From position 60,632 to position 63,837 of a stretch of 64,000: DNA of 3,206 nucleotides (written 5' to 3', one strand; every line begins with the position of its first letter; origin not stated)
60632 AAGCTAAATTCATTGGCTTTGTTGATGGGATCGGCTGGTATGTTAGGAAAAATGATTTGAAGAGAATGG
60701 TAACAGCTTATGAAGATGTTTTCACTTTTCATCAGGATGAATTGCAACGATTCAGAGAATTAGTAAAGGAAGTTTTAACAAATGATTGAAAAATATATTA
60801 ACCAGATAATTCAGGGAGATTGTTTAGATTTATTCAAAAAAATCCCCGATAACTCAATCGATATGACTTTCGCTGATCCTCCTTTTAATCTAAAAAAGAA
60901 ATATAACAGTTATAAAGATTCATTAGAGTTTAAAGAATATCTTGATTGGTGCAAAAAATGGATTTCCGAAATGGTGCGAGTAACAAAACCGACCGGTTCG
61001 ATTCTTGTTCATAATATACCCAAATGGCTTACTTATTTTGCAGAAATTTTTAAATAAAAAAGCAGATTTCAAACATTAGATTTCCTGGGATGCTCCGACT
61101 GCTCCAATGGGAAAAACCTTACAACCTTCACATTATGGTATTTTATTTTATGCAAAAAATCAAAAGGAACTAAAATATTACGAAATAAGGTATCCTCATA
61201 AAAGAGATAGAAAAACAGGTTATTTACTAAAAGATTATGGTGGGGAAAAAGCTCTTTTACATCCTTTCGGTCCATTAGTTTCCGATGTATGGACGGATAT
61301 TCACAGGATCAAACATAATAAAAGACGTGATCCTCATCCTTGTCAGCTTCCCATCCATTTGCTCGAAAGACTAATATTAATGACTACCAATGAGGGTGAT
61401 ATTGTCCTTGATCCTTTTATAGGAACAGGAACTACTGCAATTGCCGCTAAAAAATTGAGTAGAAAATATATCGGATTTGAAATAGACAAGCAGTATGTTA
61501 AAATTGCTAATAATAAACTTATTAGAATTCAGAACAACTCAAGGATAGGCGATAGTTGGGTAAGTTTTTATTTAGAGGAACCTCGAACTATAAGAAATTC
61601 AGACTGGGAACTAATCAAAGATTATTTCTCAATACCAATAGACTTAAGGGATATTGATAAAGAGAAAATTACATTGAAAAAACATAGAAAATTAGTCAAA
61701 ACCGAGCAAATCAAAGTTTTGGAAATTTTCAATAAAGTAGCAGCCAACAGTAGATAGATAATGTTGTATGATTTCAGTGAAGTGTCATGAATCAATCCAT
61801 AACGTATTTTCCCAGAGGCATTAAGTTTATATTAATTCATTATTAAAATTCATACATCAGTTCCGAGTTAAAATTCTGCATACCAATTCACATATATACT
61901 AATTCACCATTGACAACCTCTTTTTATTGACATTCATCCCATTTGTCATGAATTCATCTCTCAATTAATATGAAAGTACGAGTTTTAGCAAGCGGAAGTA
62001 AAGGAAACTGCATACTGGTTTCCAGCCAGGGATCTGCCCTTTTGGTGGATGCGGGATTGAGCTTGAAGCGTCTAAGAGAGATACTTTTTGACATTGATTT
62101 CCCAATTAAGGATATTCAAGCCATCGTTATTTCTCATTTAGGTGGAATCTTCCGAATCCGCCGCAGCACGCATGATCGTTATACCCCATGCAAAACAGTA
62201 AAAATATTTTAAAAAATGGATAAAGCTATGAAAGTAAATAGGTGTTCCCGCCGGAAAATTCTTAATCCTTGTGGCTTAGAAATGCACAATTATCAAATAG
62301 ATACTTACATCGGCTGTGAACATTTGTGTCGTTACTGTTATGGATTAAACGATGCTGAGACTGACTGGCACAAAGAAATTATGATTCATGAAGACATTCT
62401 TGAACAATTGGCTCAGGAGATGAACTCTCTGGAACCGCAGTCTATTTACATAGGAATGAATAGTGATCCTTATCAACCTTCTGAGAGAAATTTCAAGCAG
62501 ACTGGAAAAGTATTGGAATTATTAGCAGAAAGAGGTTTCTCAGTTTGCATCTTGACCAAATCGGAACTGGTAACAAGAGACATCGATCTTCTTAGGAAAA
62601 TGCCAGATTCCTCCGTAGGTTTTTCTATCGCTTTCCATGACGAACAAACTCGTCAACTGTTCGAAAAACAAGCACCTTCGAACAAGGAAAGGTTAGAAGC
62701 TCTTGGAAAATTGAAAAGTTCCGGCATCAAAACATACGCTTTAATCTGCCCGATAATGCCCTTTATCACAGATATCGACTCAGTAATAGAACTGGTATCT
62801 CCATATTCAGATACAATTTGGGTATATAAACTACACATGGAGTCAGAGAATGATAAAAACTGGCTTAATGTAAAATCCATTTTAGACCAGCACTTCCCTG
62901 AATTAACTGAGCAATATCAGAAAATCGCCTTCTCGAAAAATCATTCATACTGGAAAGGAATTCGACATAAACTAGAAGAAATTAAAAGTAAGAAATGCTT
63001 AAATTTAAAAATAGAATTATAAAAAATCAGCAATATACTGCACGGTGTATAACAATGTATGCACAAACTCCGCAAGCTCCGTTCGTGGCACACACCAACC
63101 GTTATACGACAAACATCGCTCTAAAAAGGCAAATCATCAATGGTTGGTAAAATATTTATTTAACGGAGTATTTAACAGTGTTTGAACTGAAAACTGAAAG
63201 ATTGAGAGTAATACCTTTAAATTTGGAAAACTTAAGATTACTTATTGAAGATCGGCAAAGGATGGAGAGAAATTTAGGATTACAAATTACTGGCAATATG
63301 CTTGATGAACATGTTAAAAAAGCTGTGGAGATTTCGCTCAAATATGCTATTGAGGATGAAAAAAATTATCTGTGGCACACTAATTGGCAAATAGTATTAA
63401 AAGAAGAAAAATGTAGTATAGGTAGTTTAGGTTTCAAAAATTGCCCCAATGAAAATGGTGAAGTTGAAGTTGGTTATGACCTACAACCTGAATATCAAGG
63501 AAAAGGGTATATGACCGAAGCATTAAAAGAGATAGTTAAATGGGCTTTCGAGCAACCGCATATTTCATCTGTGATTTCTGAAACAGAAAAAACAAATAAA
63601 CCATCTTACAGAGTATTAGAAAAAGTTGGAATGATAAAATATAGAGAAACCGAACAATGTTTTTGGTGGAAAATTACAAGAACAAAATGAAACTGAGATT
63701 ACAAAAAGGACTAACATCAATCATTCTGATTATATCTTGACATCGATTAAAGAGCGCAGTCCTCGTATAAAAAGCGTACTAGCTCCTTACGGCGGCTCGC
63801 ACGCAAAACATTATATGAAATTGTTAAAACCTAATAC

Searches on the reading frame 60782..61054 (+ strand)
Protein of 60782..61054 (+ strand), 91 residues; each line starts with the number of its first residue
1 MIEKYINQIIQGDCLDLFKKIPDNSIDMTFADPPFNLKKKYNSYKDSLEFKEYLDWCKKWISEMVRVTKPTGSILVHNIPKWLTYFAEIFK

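Call 11: search_protein_families(library=pfam, proteins=[window:60782-61054:+], max_evalue=0.01)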
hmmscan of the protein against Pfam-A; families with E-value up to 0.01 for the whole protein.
window:60782-61054:+ (91 aa): 1 family
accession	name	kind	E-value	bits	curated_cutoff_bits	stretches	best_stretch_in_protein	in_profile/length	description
PF01555.25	N6_N4_Mtase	-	8.2e-15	55.8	26.7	1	26-81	1-60/221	DNA methylase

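Call 86: search_protein_families(library=ncbifam, proteins=[window:60782-61054:+], max_evalue=0.001)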
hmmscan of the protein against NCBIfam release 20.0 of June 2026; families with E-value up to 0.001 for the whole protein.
window:60782-61054:+ (91 aa): 3 families
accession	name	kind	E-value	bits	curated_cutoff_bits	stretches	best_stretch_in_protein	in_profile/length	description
NF008572.0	PRK11524.1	equivalog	2.5e-20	72.8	292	1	7-86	15-94/294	adenine-specific DNA-methyltransferase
NF050803.1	DnaMtaseCcrMCaul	equivalog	5.2e-13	48.6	830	1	6-76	3-87/350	adenine-specific DNA-methyltransferase CcrM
NF010253.0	PRK13699.1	subfamily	4.2e-07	29.9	244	1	8-71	3-65/226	DNA methyltransferase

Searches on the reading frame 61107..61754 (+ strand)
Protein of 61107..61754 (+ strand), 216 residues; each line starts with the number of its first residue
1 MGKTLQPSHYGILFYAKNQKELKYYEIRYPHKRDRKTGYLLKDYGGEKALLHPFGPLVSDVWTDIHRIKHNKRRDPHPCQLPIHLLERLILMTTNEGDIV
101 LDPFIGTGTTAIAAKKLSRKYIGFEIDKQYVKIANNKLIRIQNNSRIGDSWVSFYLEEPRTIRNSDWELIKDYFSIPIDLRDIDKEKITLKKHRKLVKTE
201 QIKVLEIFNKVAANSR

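Call 11: search_protein_families(library=pfam, proteins=[window:61107-61754:+], max_evalue=0.01)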
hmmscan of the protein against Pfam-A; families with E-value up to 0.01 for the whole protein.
window:61107-61754:+ (216 aa): 1 family
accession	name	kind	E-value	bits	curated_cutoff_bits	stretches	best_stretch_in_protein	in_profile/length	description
PF01555.25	N6_N4_Mtase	-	5.9e-34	118.4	26.7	1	4-135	93-220/221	DNA methylase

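Call 86: search_protein_families(library=ncbifam, proteins=[window:61107-61754:+], max_evalue=0.001)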
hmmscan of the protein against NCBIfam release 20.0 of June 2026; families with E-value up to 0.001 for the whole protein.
window:61107-61754:+ (216 aa): 4 families
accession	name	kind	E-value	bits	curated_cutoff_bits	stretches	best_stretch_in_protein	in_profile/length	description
NF050803.1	DnaMtaseCcrMCaul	equivalog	9.3e-23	80.7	830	1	64-145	173-254/350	adenine-specific DNA-methyltransferase CcrM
NF008572.0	PRK11524.1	equivalog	4.6e-18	65.4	292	1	60-140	178-258/294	adenine-specific DNA-methyltransferase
NF010253.0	PRK13699.1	subfamily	8.3e-14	51.8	244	1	64-150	132-217/226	DNA methyltransferase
TIGR01177.1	TIGR01177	hypoth_equivalog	1.5e-05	24.5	316.55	1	93-135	179-221/330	TIGR01177 family methyltransferase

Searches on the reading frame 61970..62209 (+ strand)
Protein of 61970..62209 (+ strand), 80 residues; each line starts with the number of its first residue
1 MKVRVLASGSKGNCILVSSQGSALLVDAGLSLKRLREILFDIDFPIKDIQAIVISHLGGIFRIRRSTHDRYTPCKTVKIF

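Call 11: search_protein_families(library=pfam, proteins=[window:61970-62209:+], max_evalue=0.01)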
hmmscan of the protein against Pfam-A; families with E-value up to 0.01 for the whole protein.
window:61970-62209:+ (80 aa): 1 family
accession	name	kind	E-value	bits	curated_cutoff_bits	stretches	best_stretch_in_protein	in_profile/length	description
PF00753.33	Lactamase_B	-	5e-08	33.6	22.7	1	11-57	5-52/196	Metallo-beta-lactamase superfamily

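Call 86: search_protein_families(library=ncbifam, proteins=[window:61970-62209:+], max_evalue=0.001)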
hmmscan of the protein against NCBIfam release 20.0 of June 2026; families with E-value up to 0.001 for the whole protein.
window:61970-62209:+ (80 aa): 0 families

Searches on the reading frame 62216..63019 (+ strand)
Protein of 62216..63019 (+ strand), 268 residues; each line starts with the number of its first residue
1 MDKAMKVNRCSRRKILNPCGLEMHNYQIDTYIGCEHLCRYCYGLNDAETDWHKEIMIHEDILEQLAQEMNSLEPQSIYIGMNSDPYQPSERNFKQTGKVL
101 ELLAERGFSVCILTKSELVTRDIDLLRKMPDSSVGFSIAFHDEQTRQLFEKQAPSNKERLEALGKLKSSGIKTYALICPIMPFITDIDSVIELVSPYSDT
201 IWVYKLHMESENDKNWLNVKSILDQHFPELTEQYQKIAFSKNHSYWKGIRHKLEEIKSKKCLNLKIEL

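Call 11: search_protein_families(library=pfam, proteins=[window:62216-63019:+], max_evalue=0.01)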
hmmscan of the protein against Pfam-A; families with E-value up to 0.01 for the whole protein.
window:62216-63019:+ (268 aa): 2 families
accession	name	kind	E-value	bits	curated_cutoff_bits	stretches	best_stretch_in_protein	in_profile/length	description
PF04055.27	Radical_SAM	-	2.2e-13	51.1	29.5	1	31-187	4-157/166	Radical SAM superfamily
PF20903.3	SPL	-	0.00092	18.6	27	1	25-199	78-252/338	Spore photoproduct lyase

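Call 86: search_protein_families(library=ncbifam, proteins=[window:62216-63019:+], max_evalue=0.001)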
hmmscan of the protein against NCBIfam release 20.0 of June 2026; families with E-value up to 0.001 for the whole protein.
window:62216-63019:+ (268 aa): 6 families
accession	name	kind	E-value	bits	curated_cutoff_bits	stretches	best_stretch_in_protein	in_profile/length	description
TIGR04470.1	rSAM_mob_pairB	equivalog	5.8e-44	150.6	410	1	13-261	7-253/285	radical SAM mobile pair protein B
NF033668.1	rSAM_PA0069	hypoth_equivalog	1.1e-34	120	360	1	25-188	58-233/348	PA0069 family radical SAM protein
NF038135.1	rSAM_Rv2578c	equivalog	3.9e-33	114.8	430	1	24-248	60-302/317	Rv2578c family radical SAM protein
NF038136.1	rSAM_Rv_intein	exception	5e-27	95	700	1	46-237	347-545/574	intein-containing Rv2578c family radical SAM protein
TIGR04070.1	photo_TT_lyase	equivalog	1.9e-09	36.9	400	1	25-194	78-247/338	spore photoproduct lyase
TIGR04303.1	GeoRSP_rSAM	equivalog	2.8e-06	27.1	400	1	33-194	14-164/325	GeoRSP system radical SAM/SPASM protein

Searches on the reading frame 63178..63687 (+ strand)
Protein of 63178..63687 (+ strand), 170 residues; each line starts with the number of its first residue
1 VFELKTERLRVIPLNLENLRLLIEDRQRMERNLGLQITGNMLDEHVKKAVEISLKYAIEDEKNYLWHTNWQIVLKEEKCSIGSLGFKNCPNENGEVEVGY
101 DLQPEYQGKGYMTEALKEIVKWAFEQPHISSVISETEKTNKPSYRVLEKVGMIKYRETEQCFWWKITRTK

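Call 11: search_protein_families(library=pfam, proteins=[window:63178-63687:+], max_evalue=0.01)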
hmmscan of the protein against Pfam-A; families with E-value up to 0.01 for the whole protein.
window:63178-63687:+ (170 aa): 4 families
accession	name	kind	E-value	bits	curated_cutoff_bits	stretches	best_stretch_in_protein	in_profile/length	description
PF13302.13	Acetyltransf_3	-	8.5e-25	88.5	25.4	1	43-152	34-137/138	Acetyltransferase (GNAT) domain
PF00583.31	Acetyltransf_1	-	2.2e-11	44.5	20.7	1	68-152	34-116/116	Acetyltransferase (GNAT) family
PF13523.12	Acetyltransf_8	-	1.2e-06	28.7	27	1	104-157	89-142/145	Acetyltransferase (GNAT) domain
PF08445.16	FR47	-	0.0051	17.2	22.1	1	102-159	29-84/86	FR47-like protein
